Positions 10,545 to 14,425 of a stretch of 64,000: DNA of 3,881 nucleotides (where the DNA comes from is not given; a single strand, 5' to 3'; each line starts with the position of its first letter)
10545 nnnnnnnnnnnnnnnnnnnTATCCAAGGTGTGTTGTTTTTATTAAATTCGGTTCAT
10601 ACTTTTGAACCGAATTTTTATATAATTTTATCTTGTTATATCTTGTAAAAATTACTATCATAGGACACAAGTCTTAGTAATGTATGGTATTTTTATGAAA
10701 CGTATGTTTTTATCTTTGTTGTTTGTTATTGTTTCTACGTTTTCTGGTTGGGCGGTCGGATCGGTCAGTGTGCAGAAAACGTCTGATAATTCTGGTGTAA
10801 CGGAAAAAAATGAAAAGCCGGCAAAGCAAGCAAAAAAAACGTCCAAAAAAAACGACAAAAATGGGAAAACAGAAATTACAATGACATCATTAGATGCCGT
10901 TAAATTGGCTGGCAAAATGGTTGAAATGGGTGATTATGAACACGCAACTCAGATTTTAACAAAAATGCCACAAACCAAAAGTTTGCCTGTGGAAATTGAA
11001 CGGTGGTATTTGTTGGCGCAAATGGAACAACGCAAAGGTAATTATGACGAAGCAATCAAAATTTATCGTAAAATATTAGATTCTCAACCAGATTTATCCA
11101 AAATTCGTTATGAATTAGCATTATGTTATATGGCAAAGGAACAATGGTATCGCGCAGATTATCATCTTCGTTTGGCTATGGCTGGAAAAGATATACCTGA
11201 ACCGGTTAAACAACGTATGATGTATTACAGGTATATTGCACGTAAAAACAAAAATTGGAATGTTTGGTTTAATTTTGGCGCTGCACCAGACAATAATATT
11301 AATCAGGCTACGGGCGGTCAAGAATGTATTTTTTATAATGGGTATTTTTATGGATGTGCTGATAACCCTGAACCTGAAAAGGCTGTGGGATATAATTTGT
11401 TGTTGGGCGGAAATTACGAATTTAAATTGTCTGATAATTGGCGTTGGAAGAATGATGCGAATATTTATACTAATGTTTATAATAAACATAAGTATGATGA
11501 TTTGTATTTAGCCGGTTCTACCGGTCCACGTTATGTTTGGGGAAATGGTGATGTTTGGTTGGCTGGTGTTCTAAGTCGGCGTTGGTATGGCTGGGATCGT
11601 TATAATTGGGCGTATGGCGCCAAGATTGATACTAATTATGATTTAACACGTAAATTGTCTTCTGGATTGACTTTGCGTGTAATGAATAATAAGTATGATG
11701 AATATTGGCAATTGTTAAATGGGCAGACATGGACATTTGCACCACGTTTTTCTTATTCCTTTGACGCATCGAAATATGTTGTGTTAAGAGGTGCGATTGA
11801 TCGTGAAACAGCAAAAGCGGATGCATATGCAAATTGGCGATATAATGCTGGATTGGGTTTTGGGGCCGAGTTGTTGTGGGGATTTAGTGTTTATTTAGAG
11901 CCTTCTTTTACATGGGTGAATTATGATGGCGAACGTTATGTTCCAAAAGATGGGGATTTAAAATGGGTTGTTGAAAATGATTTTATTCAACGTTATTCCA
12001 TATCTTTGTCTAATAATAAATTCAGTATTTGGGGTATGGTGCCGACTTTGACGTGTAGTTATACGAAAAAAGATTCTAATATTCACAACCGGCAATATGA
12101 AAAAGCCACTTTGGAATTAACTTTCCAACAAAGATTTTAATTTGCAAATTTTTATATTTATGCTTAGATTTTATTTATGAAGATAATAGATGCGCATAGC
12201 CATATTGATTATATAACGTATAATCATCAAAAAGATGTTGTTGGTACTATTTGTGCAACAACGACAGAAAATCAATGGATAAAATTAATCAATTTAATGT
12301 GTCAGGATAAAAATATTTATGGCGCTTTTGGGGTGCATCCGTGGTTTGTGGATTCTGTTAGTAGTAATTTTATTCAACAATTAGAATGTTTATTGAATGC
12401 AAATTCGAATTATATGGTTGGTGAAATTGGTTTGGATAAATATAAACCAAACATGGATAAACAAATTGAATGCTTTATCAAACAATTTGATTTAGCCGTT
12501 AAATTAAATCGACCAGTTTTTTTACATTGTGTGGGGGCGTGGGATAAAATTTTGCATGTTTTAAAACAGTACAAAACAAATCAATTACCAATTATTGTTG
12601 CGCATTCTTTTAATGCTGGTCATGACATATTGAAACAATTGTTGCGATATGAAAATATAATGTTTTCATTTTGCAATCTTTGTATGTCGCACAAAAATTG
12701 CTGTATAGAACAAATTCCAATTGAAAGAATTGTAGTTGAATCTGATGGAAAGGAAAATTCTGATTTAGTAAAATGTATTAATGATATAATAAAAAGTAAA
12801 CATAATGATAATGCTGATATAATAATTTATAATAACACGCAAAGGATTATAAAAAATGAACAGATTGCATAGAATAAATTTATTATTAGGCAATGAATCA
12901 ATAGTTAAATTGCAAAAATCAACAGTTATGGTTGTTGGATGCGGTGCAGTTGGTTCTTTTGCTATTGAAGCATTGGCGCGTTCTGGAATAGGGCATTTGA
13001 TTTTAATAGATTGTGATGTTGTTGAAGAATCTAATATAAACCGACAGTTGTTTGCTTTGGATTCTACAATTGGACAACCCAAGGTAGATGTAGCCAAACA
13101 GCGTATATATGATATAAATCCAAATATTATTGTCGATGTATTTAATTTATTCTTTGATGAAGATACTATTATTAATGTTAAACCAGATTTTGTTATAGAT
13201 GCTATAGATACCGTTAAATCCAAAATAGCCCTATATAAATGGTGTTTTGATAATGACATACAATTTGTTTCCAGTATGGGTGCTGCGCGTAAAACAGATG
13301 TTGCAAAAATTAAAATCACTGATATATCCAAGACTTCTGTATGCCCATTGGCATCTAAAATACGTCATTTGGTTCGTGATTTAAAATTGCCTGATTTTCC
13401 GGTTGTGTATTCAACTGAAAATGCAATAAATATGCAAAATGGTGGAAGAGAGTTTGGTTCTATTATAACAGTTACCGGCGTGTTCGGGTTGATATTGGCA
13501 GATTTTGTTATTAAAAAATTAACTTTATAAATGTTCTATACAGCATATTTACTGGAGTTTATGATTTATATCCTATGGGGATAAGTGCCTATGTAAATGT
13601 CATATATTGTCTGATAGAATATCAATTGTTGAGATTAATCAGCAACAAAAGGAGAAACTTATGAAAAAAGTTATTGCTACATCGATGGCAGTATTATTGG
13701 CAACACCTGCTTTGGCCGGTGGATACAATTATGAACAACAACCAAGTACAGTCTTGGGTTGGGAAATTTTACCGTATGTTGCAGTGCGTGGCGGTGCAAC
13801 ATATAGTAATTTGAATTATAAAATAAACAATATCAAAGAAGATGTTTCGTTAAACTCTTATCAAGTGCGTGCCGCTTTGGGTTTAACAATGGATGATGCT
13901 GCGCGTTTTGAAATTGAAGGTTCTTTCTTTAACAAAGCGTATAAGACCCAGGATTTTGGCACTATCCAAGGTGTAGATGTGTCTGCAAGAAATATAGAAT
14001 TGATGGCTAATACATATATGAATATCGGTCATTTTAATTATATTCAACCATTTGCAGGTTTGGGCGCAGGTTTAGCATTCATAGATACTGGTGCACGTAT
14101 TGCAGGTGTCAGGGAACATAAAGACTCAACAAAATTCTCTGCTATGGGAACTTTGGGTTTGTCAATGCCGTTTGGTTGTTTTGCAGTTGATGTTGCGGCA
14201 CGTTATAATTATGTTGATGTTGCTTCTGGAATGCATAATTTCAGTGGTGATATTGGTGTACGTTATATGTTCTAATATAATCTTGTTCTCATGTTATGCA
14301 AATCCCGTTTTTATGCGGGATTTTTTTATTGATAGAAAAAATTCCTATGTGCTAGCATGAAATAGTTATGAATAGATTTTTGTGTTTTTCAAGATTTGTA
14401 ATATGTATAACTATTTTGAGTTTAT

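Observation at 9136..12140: Slam-like translocon next to a TbpB/fHbp-like surface lipoprotein in a reduced alphaproteobacterial background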

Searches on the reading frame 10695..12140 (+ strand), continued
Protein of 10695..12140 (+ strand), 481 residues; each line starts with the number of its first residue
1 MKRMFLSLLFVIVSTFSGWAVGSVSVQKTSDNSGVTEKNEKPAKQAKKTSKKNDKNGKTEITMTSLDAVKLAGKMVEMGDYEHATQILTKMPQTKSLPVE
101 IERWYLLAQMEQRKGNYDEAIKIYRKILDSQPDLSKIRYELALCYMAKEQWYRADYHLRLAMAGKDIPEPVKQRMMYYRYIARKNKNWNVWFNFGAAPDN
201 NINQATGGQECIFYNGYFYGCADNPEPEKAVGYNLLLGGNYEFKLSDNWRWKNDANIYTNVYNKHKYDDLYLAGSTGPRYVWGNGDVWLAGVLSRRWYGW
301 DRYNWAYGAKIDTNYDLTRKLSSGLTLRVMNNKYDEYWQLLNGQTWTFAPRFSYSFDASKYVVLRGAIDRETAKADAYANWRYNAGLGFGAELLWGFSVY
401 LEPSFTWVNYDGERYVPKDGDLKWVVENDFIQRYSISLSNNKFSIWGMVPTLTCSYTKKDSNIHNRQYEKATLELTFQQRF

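Call 58: search_dna_similar(query=window:10695-12140:+, collection=plasmids, mode=protein, max_evalue=0.00001, max_rows=20)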
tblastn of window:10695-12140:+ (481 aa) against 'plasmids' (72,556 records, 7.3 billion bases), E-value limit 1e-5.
Records with a match: 21; places in all: 21; records where one place covers at least 80% of the query: 7.
Best place of each record, by identity: <60% 21.
By first word of the organism name: Sulfitobacter 7; Novosphingobium 4; Sagittula 3; Neisseria 2; Ponticoccus 1; Erwinia 1; Acinetobacter 1; Salmonella 1; Nitratireductor 1.
By predicted mobility (MOB-suite, as given by PLSDB): non-mobilizable 17; mobilizable 2; conjugative 2.
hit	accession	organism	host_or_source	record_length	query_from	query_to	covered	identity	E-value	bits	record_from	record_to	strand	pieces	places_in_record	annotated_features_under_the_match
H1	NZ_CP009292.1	Novosphingobium pentaromativorans US6-1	mud sediment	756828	71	481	85%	26.4%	1e-38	157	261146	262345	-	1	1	surface lipoprotein assembly modifier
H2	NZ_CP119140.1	Neisseria gonorrhoeae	Homo sapiens,whole organism,blood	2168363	106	481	78%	26.7%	3e-13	80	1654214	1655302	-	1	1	none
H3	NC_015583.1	Novosphingobium sp. PP1Y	-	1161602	69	481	86%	24.1%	2e-15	87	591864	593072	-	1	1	none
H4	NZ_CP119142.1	Neisseria gonorrhoeae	Homo sapiens,whole organism,synovial ...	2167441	106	481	78%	26.4%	2e-12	78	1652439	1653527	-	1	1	none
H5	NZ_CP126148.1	Sagittula sp. MA-2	Cell culture,Coastal seawater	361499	67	481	86%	22.6%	7e-12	76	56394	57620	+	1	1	surface lipoprotein assembly modifier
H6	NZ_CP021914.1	Sagittula sp. P11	cell culture,sulfidic waters (60 m) ...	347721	67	481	86%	22.6%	5e-11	73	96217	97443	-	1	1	surface lipoprotein assembly modifier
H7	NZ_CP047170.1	Ponticoccus alexandrii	surface sea water,shallow sea, symbosis ...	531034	67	481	86%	22.1%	1e-11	75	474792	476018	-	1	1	surface lipoprotein assembly modifier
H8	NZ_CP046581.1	Erwinia sp. E602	Soil,soil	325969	108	481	78%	24.1%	2e-17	94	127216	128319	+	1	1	porin family protein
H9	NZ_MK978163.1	Acinetobacter lwoffii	-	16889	105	463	75%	24.4%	9e-14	82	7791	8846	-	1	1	surface lipoprotein assembly modifier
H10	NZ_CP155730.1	Sagittula stellata E-37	Pure Culture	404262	67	481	86%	20.6%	8e-9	66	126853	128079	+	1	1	surface lipoprotein assembly modifier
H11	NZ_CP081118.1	Sulfitobacter pontiacus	-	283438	92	481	81%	21.8%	6e-9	66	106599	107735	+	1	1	surface lipoprotein assembly modifier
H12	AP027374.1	Sulfitobacter pontiacus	-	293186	101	481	79%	22.1%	8e-10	69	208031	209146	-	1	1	hypothetical protein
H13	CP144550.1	Sulfitobacter pontiacus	cell culture,salt marsh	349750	101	481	79%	22.1%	2e-9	68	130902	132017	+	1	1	record has no annotation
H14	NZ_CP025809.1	Sulfitobacter sp. SK025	Marine surface water,North Sea (surface ...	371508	101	481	79%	22.1%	2e-9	68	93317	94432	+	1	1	surface lipoprotein assembly modifier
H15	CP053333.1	Salmonella enterica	Isolate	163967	108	481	78%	22.5%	2e-6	58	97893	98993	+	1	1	none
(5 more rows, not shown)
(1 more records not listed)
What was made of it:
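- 10695..12140 (+): Slam / type 11 secretion outer-membrane protein (481 aa; alternative start at 10680 gives 486 aa). 22-27% identity to annotated Slams, including N. gonorrhoeae (call 58).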

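Call 59: get_annotated_region(hit=H2, flank=6000)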
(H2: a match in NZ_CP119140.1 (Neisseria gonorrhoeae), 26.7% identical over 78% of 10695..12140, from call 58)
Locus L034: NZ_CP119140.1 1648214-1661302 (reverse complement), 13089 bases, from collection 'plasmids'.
description: Neisseria gonorrhoeae strain 2022NG-0076 plasmid p2022NG-0076_1, complete sequence
organism: Neisseria gonorrhoeae (NCBI taxid 485)
taxonomy: Bacteria; Pseudomonadota; Betaproteobacteria; Neisseriales; Neisseriaceae; Neisseria; Neisseria gonorrhoeae
host: -; source: Homo sapiens,whole organism,blood; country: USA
typing (MOB-suite, as given by PLSDB): non-mobilizable
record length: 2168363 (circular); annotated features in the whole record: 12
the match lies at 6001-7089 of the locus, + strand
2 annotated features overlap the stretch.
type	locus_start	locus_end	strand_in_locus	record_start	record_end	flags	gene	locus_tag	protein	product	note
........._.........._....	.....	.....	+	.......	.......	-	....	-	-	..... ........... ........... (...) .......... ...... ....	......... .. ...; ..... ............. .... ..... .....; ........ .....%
predicted_resistance_gene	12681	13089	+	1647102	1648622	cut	farB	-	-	fatty acid resistance MFS efflux transporter permease subunit FarB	predicted by amrfinderplus; class EFFLUX; identity 99.41%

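Call 60: get_annotated_region(hit=H9, flank=5000)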
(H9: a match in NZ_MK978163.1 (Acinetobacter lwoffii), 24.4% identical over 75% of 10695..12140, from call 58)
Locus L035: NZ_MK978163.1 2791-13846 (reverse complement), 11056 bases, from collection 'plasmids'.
description: Acinetobacter lwoffii strain M2a plasmid pAVAci94, complete sequence
organism: Acinetobacter lwoffii (NCBI taxid 28090)
taxonomy: Bacteria; Pseudomonadota; Gammaproteobacteria; Moraxellales; Moraxellaceae; Acinetobacter; Acinetobacter lwoffii
host: -; source: -; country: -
typing (MOB-suite, as given by PLSDB): mobilizable; replicon rep_cluster_1172; relaxase MOBQ
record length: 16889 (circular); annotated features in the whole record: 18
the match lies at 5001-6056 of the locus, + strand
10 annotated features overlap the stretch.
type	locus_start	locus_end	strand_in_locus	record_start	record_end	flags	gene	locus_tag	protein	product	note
CDS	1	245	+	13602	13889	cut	-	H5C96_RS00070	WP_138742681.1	BrnT family toxin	-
CDS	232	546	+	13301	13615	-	-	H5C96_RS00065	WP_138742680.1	BrnA antitoxin family protein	-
CDS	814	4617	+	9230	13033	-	-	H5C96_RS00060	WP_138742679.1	factor H binding protein domain-containing protein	-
CDS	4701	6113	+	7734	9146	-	-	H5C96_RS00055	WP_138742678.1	surface lipoprotein assembly modifier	-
CDS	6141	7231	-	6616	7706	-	-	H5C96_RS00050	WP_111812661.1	IS4-like element ISAba1 family transposase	GO:0006313 - DNA transposition [Evidence IEA]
CDS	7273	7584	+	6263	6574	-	-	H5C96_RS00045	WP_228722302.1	surface lipoprotein assembly modifier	-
CDS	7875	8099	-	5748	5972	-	-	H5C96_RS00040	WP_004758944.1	hypothetical protein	-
CDS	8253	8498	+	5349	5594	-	-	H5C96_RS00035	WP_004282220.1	hypothetical protein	-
CDS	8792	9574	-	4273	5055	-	-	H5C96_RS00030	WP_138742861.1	hypothetical protein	-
CDS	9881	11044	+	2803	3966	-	-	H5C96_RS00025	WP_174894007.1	MobA/MobL family protein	-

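Call 61: get_annotated_region(hit=H1, flank=5000)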
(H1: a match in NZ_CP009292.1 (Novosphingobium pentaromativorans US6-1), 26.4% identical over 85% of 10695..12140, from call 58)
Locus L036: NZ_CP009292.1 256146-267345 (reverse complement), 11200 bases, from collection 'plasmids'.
description: Novosphingobium pentaromativorans US6-1 plasmid pLA3, complete sequence
organism: Novosphingobium pentaromativorans US6-1 (NCBI taxid 1088721)
taxonomy: Bacteria; Pseudomonadota; Alphaproteobacteria; Sphingomonadales; Sphingomonadaceae; Novosphingobium; Novosphingobium pentaromativorans; Novosphingobium pentaromativorans US6-1
host: -; source: mud sediment; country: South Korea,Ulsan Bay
typing (MOB-suite, as given by PLSDB): non-mobilizable
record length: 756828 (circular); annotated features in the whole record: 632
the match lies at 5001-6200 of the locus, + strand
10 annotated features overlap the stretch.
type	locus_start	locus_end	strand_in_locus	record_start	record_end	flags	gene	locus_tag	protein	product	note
CDS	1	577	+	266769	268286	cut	-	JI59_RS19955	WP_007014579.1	pyridoxal-phosphate dependent enzyme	-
CDS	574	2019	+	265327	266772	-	-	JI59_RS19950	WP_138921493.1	pyridoxal-dependent decarboxylase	GO:0019752 - carboxylic acid metabolic process [Evidence IEA]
CDS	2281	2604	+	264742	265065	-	-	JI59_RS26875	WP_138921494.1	hypothetical protein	-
CDS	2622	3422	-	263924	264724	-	-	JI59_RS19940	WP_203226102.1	hypothetical protein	-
CDS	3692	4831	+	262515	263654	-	-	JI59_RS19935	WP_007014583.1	transferrin-binding protein-like solute binding protein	-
CDS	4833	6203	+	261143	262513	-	-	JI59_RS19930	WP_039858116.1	surface lipoprotein assembly modifier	-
CDS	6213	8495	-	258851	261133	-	-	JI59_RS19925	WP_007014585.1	NADP-dependent malic enzyme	-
CDS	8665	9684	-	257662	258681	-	-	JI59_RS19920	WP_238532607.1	endonuclease/exonuclease/phosphatase family protein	-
CDS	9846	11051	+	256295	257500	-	-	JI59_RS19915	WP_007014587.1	hypothetical protein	-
CDS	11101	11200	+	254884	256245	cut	-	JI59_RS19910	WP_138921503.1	lipopolysaccharide biosynthesis protein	-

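Call 62: search_protein_families(library=pfam, proteins=[L036:3692-4831:+, L035:814-4617:+], max_evalue=0.01)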
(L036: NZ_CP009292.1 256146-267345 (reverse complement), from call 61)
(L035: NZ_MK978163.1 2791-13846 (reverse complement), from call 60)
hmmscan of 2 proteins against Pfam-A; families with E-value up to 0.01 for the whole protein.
L036:3692-4831:+ (379 aa): 1 family
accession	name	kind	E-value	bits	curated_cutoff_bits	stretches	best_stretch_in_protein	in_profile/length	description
PF01298.24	TbpB_B_D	-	4.7e-09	37.3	26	1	233-378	1-125/126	C-lobe and N-lobe beta barrels of Tf-binding protein B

L035:814-4617:+ (1267 aa): 5 families
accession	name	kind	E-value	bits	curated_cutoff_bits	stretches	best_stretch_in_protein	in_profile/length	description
PF08794.16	FHBP_C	-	8.1e-40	136.1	28.1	2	852-947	2-97/97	Factor H binding protein, C-terminal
PF07106.19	TBPIP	-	4.9e-21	74.9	22.8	0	223-253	21-51/62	TBPIP/Hop2 winged helix domain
PF25317.1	SAM_SMF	-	1.5e-09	38.4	27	0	471-491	39-59/65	SMF/DprA SAM domain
PF21572.2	Nop5_56-rel_N_Arc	-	1.2e-07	32.6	27.8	0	235-321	24-110/128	Archaeal Nop5/56-rel, N-terminal domain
PF08671.16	SinI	-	0.0048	17.1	31.4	0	74-86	6-18/28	Anti-repressor SinI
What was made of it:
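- Novosphingobium pLA3 has a TbpB_B_D lipoprotein directly upstream of its Slam (calls 61, 62).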

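Call 65: find_homologous_proteins(query=L036:3692-4831:+, max_evalue=0.001)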
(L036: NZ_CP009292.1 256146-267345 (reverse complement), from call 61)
Query L036:3692-4831:+ (379 aa): 34 proteins with E <= 0.001 among 8000 candidates.
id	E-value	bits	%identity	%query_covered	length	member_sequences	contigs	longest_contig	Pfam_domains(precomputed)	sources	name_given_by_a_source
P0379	6.6e-243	823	100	100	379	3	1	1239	PF01298.25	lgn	-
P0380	1.7e-186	638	75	100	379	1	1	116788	PF01298.25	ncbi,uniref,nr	ncbi:transferrin-binding protein-like solute binding protein [Novosphingobium sp. KN65.2]|uniref:tra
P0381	3.9e-115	403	53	98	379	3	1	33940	PF01298.25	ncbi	-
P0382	5.6e-102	360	55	88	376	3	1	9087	PF01298.25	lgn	-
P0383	1.7e-94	335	53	83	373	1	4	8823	PF01298.25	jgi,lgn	jgi:hypothetical protein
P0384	1.3e-93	332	51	84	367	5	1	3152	PF01298.25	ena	-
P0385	8.0e-88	313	51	84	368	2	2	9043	PF01298.25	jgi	jgi:hypothetical protein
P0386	9.7e-88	313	49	83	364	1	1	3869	PF01298.25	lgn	-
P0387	5.3e-87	310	51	83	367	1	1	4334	PF01298.25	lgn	-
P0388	2.0e-86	309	54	81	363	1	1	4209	PF01298.25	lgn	-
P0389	2.6e-84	302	47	96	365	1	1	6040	PF01298.25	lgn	-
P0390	3.8e-84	301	51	82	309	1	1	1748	PF01298.25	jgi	jgi:hypothetical protein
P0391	2.1e-83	299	50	83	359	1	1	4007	PF01298.25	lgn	-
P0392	6.9e-82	294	44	99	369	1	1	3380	PF01298.25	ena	-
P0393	6.2e-81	290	53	76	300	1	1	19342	-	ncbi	-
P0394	1.0e-75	273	44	90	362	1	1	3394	PF01298.25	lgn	-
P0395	2.3e-75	272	51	77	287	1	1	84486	PF01298.25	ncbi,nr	ncbi:MAG: transferrin-binding protein-like solute binding protein [Novosphingobium sp.]|nr:transferr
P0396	1.9e-74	269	43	94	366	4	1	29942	PF01298.25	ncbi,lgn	-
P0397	1.1e-73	267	43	94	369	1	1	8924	PF01298.25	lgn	-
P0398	2.1e-73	266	51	74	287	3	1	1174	PF01298.25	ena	-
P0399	5.3e-71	258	48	82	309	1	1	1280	PF01298.25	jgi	jgi:hypothetical protein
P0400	3.8e-53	199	45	75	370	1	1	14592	PF01298.25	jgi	jgi:hypothetical protein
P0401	1.5e-49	187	42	83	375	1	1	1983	PF01298.25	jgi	jgi:hypothetical protein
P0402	9.2e-33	132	41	45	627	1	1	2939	PF08794.17,PF01298.25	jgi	jgi:hypothetical protein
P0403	2.2e-22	98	40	50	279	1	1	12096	PF01298.25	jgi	jgi:hypothetical protein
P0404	6.3e-22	96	37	59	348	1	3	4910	PF01298.25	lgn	-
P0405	1.5e-20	92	37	48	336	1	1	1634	PF01298.25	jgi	jgi:C-lobe and N-lobe beta barrels of Tf-binding protein B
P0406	1.3e-17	82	34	68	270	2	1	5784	PF01298.25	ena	-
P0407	3.2e-16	78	40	48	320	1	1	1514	PF01298.25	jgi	-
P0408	4.6e-12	64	34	51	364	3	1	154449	PF01298.25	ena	-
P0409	2.7e-10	58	33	51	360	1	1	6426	PF01298.25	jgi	jgi:hypothetical protein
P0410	3.5e-8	51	32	39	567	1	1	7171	PF08794.17,PF01298.25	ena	-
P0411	1.4e-4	39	36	33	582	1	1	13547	PF01298.25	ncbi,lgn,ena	-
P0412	6.8e-4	37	30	42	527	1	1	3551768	PF01298.25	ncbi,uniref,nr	ncbi:hypothetical protein M2341_001073 [Sphingobium sp. B7D2B]|uniref:transferrin-binding protein-li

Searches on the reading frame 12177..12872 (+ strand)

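Call 13: search_protein_families(library=pfam, proteins=[window:12177-12872:+], max_evalue=0.00001)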
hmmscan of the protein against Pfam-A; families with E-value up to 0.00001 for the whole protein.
window:12177-12872:+ (231 aa): 1 family
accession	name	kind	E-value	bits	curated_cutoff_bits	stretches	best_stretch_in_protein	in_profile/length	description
PF01026.27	TatD_DNase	-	5e-34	118.3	27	1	4-191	1-204/253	TatD related DNase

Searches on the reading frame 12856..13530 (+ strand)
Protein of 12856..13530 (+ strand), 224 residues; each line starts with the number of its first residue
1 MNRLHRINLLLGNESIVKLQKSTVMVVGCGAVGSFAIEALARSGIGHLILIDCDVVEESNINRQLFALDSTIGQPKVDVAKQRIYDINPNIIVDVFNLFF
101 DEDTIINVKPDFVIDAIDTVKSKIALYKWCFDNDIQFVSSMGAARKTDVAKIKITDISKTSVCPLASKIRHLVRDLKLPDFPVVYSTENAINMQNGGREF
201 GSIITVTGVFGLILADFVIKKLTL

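Call 13: search_protein_families(library=pfam, proteins=[window:12856-13530:+], max_evalue=0.00001)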
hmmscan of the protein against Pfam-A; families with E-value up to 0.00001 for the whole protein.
window:12856-13530:+ (224 aa): 1 family
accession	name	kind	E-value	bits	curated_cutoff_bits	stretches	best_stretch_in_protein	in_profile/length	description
PF00899.27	ThiF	-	1.9e-40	138.9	28.1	1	10-223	9-203/238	ThiF family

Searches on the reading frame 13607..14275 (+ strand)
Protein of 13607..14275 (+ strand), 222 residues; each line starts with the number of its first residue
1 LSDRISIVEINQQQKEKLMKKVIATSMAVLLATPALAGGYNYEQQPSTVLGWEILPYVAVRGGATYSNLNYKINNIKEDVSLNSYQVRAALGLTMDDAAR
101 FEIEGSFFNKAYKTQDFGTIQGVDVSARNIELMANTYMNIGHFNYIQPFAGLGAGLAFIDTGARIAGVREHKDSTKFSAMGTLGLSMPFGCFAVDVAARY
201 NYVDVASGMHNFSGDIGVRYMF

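Call 13: search_protein_families(library=pfam, proteins=[window:13607-14275:+], max_evalue=0.00001)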
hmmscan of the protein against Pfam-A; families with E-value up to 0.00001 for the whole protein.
window:13607-14275:+ (222 aa): 1 family
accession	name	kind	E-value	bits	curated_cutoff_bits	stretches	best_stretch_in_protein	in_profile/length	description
PF13505.12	OMP_b-brl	-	1.8e-06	28.6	28.7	1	64-222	21-175/175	Outer membrane protein beta-barrel domain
